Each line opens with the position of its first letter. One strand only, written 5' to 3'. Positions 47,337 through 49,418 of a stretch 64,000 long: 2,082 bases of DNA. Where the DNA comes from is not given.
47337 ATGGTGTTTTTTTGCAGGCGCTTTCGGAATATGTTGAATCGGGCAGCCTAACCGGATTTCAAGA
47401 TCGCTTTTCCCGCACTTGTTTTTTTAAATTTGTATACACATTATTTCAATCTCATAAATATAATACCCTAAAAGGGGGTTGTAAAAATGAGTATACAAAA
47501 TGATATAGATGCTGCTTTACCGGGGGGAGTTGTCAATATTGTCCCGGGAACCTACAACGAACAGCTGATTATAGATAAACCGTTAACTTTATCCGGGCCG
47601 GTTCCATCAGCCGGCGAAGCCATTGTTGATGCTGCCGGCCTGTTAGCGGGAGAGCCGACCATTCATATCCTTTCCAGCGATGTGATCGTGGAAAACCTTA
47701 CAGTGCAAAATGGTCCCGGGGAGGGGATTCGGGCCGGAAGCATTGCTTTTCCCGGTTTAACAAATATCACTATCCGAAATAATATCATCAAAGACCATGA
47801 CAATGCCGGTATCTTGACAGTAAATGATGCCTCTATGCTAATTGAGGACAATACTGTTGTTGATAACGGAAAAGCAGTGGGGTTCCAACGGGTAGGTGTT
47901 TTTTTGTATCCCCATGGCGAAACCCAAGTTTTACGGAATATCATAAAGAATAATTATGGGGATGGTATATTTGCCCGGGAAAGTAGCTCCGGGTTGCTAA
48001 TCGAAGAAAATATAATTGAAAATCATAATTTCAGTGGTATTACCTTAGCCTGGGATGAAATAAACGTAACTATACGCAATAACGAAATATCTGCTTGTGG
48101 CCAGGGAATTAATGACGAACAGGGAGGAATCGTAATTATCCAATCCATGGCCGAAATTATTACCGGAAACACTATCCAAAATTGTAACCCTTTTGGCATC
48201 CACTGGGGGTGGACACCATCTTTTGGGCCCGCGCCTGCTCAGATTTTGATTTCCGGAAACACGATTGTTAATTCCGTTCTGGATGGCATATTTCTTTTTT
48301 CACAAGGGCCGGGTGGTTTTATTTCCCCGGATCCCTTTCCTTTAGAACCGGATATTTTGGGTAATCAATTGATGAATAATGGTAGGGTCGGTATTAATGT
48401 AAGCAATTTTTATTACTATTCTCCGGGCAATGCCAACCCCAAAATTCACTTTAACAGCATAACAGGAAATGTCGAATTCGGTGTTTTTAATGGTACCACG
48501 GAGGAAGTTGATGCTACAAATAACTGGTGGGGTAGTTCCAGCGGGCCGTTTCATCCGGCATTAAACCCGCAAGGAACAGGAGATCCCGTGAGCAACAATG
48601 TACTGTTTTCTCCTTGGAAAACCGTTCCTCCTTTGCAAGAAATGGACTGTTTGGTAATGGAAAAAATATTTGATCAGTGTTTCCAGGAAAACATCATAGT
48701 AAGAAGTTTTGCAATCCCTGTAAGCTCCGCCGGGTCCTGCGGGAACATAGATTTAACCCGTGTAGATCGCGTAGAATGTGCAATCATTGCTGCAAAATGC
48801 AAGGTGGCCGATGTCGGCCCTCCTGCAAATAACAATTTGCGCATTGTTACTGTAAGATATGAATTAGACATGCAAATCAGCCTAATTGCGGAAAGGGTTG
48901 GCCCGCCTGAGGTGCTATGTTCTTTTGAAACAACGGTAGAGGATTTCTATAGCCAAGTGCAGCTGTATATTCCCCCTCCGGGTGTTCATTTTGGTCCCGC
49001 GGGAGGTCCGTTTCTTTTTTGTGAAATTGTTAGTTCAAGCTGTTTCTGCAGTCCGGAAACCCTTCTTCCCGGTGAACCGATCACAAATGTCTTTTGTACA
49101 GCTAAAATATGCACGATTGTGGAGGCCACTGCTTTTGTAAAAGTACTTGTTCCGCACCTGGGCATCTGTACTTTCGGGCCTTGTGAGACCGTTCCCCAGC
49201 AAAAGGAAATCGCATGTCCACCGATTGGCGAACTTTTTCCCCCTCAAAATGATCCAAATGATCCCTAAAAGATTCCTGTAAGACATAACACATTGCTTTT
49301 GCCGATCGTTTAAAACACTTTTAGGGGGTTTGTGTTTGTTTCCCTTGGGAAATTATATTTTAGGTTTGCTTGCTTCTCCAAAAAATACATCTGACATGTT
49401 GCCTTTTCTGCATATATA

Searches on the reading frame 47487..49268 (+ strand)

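Call 53: search_protein_families(library=pfam, max_evalue=0.00001, proteins=[window:47487-49268:+])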
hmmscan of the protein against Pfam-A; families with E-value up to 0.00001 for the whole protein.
window:47487-49268:+ (593 aa): 2 families
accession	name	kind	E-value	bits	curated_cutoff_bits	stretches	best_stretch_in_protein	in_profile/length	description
PF13229.12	Beta_helix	-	4.2e-26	91.9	25.9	2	59-201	26-158/158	Right handed beta helix region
PF05048.19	NosD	-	9.7e-13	48.5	23.6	1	134-240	59-156/212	Periplasmic copper-binding protein (NosD)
